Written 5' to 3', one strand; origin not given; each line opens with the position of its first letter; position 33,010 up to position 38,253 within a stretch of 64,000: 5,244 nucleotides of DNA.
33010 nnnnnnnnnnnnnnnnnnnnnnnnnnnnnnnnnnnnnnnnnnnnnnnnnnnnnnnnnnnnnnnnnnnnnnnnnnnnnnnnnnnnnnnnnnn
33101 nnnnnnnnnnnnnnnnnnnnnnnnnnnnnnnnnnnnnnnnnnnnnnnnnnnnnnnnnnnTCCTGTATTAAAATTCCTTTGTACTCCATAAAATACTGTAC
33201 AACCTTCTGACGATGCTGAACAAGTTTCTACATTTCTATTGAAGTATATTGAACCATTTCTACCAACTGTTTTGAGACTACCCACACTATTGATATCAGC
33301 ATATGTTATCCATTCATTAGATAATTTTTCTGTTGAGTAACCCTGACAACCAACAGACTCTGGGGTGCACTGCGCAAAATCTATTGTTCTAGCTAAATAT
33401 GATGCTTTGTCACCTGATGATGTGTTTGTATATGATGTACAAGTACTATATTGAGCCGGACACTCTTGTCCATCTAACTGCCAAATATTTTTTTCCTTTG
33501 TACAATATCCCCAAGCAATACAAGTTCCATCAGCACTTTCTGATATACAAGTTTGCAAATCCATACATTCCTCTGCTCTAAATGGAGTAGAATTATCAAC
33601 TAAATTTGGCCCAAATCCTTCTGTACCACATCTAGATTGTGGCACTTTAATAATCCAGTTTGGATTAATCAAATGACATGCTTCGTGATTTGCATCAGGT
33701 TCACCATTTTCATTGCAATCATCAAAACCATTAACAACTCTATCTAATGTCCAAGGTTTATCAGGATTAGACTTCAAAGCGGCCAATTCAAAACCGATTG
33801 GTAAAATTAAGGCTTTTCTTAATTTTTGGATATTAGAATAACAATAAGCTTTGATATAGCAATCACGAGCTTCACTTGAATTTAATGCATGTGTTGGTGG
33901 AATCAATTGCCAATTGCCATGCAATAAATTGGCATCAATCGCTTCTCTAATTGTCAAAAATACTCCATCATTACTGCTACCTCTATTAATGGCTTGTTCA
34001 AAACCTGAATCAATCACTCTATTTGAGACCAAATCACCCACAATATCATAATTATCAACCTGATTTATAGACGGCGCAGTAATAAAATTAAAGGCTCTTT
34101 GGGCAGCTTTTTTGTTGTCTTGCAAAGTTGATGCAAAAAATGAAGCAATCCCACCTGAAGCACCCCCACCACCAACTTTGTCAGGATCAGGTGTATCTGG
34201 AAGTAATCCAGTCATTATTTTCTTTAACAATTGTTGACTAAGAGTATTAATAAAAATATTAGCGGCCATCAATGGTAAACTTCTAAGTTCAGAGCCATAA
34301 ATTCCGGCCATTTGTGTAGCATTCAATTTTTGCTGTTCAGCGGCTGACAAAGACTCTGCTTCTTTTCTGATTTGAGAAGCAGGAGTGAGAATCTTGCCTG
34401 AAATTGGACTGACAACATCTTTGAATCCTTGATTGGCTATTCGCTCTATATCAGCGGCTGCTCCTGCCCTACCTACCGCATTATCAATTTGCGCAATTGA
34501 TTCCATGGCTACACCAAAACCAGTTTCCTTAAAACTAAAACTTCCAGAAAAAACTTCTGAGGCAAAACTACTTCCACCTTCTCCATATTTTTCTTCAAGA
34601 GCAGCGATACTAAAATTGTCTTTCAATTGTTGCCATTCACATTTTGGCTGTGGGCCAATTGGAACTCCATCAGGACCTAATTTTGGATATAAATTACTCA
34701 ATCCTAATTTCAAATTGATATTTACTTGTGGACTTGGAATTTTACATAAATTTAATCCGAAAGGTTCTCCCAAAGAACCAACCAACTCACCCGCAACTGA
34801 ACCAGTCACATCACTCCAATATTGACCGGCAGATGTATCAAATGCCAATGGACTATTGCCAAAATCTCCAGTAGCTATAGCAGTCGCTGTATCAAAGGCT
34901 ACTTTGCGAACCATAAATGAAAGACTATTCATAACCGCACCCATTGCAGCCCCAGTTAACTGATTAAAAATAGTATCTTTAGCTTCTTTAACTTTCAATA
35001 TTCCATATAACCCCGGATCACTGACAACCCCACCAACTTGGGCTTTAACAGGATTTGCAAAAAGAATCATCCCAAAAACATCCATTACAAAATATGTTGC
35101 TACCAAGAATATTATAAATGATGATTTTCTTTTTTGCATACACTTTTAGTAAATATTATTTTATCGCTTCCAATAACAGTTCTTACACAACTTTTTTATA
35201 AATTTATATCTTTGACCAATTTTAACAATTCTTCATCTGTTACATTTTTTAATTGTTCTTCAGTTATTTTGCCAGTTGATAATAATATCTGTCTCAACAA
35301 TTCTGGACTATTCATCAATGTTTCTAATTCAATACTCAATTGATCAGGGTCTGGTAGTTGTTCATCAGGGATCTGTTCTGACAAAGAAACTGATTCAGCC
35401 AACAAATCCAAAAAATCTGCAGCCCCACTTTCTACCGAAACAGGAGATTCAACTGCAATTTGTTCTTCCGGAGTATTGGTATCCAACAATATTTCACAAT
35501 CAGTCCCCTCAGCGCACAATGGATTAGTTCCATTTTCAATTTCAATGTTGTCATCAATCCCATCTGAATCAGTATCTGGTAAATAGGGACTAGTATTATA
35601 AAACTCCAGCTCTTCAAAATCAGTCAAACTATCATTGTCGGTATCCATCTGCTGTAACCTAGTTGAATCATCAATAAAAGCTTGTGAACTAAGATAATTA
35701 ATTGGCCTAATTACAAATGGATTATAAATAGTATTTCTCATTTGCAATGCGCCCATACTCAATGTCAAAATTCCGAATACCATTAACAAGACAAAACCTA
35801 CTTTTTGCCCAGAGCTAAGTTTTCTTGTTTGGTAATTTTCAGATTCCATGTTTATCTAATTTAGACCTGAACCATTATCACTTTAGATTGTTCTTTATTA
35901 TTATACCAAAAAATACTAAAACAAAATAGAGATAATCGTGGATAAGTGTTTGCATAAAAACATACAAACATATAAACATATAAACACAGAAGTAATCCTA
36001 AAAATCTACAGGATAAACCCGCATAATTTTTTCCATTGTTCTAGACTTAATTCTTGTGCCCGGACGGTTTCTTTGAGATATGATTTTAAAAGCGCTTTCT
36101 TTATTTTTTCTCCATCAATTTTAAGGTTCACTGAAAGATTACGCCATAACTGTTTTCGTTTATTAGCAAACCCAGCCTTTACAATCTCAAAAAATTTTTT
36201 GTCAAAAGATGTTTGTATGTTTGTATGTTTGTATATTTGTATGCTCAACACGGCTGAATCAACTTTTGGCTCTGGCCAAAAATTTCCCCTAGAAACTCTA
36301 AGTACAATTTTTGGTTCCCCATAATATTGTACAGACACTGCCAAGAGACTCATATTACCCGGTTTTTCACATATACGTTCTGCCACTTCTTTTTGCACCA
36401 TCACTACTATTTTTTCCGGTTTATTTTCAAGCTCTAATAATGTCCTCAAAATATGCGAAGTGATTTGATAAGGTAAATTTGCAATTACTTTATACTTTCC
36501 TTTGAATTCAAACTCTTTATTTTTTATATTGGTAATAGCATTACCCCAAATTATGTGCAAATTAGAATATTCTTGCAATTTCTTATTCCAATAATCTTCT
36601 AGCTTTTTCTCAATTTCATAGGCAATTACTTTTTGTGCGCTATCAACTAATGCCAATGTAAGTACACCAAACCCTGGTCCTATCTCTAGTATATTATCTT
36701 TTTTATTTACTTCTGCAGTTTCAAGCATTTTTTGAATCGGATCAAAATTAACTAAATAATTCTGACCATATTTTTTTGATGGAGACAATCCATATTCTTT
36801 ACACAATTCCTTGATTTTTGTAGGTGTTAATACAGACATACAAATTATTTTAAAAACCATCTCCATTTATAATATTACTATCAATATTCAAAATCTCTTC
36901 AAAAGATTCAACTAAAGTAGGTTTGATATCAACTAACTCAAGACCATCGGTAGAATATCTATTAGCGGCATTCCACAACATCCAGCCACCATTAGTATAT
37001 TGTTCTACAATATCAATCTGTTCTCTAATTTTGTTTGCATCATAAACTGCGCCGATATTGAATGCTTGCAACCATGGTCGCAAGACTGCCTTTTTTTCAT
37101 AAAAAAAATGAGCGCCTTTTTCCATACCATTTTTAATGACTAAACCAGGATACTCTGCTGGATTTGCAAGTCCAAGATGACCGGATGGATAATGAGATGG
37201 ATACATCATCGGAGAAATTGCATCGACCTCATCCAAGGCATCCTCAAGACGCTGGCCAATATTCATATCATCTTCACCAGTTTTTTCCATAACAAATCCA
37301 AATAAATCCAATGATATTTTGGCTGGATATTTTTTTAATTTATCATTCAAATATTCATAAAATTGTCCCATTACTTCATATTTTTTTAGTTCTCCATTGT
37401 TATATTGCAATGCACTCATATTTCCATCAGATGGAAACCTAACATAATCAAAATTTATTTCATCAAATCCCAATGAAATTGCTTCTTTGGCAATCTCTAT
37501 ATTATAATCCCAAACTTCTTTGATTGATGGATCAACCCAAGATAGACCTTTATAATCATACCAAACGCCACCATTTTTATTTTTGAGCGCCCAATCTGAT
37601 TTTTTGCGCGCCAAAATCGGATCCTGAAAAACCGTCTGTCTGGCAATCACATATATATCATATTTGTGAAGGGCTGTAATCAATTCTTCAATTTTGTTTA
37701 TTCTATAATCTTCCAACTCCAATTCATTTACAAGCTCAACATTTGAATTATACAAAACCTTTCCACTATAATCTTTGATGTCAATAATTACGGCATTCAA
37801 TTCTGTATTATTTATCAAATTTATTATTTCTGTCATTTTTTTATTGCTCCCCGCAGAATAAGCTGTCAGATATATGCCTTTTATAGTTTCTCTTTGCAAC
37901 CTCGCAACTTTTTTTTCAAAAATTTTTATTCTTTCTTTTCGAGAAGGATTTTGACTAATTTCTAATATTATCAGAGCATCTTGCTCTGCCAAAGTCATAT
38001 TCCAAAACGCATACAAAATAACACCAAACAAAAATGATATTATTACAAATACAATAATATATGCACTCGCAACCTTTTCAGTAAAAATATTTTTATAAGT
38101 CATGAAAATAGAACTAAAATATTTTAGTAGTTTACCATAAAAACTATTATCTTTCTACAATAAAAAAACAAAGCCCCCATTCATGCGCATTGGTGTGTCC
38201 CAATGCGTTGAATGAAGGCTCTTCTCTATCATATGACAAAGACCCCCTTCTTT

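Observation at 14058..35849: A minus-strand block of about 21.8 kb: T4SS-like ATPase/VirB6/PrgI set, giant secreted protein and Ca-binding membrane protein, with ComFC at the distal end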

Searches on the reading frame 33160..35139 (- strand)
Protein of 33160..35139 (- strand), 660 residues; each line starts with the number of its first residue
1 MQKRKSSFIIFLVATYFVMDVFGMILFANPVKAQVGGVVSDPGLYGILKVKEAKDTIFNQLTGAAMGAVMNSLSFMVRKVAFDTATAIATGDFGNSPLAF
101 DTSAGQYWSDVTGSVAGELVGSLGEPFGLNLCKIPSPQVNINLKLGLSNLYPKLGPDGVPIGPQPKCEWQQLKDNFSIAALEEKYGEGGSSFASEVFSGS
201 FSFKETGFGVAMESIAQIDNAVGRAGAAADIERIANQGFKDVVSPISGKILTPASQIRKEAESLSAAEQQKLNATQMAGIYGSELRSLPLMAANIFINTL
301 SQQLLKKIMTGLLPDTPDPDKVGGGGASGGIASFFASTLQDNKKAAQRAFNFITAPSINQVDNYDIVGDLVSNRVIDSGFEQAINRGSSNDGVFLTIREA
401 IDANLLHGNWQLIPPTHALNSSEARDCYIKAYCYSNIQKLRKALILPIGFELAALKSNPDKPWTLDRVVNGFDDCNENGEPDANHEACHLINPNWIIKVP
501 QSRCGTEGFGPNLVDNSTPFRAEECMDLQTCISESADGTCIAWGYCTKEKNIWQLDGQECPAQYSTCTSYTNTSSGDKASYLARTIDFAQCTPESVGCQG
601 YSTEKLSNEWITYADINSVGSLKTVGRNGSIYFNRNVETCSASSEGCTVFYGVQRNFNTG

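Call 60: search_protein_representatives(protein=window:33160-35139:-)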
Query: 660 residues. Proteins with E-value up to 0.001 (for the whole library): 1241; up to 1e-10: 1142; up to 1e-30: 803. The best 150 are listed.
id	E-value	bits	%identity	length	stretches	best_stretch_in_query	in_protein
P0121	4.6e-219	745.5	100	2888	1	339-660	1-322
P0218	1.5e-202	691.0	48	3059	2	4-659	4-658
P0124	8.8e-199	678.5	51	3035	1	27-659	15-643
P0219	1.7e-180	618.1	47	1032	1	4-656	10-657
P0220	3.5e-169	580.7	46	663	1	8-648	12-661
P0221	2.4e-166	571.4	44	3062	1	11-657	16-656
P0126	2.9e-163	561.2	45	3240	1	51-656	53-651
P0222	8.2e-163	559.7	46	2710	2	5-655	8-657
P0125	9.6e-158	542.9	46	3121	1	7-660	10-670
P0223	3.5e-153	527.9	43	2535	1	45-654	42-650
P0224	6.2e-148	510.5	41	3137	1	10-656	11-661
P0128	1.4e-147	509.4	42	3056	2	10-656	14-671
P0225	2.4e-147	508.6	42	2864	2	34-653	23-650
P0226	1.8e-146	505.7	42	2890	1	16-652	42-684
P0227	5.4e-145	500.8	43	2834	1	3-658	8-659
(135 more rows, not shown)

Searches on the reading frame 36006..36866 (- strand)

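Call 6: search_protein_families(library=pfam, proteins=[window:36006-36866:-], max_evalue=0.01)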
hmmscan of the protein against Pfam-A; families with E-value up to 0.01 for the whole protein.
window:36006-36866:- (286 aa): 6 families
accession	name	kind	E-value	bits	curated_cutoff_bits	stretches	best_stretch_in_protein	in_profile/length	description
PF00398.26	RrnaAD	-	4.4e-49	167.4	24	1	31-281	6-257/263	Ribosomal RNA adenine dimethylase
PF02390.23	Methyltransf_4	-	0.0026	17.7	24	1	58-115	4-65/173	Putative methyltransferase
PF08123.19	DOT1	-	0.0027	17.7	23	1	23-121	13-110/205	Histone methylation protein DOT1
PF05175.20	MTS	-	0.0054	16.8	23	1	47-121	23-101/170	Methyltransferase small domain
PF05958.17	tRNA_U5-meth_tr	-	0.0055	16.2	23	1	45-107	192-255/357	tRNA (Uracil-5-)-methyltransferase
PF13649.12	Methyltransf_25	-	0.0081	17.3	27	0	59-115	1-59/97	Methyltransferase domain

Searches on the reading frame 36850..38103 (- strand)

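Call 6: search_protein_families(library=pfam, proteins=[window:36850-38103:-], max_evalue=0.01)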
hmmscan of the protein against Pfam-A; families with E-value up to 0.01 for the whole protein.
window:36850-38103:- (417 aa): 3 families
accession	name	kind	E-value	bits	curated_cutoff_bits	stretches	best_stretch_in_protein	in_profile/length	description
PF13200.12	DUF4015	-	4e-102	342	27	1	76-383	1-313/313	Putative glycosyl hydrolase domain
PF14871.12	GHL6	-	9.9e-09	35.9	35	1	92-180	4-88/132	Hypothetical glycosyl hydrolase 6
PF02638.21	GHL10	-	8.6e-05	22.2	27.9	1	86-219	17-161/311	Glycosyl hydrolase-like 10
